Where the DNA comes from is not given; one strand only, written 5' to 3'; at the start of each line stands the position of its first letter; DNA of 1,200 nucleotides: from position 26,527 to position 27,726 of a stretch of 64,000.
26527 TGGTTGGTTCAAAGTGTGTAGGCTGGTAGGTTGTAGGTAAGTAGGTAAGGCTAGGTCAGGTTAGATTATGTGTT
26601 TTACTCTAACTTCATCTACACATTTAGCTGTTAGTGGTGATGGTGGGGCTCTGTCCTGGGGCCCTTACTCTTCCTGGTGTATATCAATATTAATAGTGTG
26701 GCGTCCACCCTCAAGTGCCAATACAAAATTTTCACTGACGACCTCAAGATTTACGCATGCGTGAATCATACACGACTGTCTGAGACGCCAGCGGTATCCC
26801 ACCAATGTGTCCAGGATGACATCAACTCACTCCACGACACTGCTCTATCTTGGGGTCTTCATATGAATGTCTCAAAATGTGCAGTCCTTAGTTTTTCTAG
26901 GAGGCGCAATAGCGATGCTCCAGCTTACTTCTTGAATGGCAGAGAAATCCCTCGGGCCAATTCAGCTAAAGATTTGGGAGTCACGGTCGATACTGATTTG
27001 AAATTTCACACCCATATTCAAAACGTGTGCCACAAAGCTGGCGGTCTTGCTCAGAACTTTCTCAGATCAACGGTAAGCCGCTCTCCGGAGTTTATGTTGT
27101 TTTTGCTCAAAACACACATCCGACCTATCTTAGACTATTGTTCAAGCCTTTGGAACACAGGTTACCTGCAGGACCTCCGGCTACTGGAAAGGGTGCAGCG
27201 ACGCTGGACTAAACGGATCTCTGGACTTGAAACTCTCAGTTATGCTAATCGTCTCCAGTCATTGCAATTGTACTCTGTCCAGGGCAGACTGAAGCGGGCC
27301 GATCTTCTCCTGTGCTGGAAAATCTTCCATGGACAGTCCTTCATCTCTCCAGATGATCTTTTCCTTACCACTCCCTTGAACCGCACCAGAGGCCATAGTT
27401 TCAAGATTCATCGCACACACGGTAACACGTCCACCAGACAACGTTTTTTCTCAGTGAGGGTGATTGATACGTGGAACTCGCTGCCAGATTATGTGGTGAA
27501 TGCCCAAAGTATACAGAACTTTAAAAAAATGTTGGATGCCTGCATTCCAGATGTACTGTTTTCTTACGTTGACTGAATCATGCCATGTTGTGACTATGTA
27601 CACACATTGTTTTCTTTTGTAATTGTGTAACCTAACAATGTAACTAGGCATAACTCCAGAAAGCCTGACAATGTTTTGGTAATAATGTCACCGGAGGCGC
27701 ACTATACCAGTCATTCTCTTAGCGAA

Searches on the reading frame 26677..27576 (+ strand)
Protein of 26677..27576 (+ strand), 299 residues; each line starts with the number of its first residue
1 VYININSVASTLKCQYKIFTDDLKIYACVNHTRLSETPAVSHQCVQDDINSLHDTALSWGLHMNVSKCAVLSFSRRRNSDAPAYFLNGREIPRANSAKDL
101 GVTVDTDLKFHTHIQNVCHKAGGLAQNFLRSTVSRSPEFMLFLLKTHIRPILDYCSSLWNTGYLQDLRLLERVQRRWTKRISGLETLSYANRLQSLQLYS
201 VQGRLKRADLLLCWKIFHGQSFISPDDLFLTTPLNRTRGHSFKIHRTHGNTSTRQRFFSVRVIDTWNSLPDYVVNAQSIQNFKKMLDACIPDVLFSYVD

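Call 12: search_protein_families(library=pfam, proteins=[window:26677-27576:+])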
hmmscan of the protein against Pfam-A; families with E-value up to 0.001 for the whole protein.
window:26677-27576:+ (299 aa): 0 families

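Call 65: search_protein_families(library=pfam, max_evalue=1, proteins=[window:26677-27576:+])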
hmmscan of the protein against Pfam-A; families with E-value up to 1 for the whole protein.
window:26677-27576:+ (299 aa): 1 family
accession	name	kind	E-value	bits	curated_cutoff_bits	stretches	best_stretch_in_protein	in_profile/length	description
PF00078.32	RVT_1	-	0.052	13.7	29.6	1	8-102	141-203/205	Reverse transcriptase (RNA-dependent DNA polymerase)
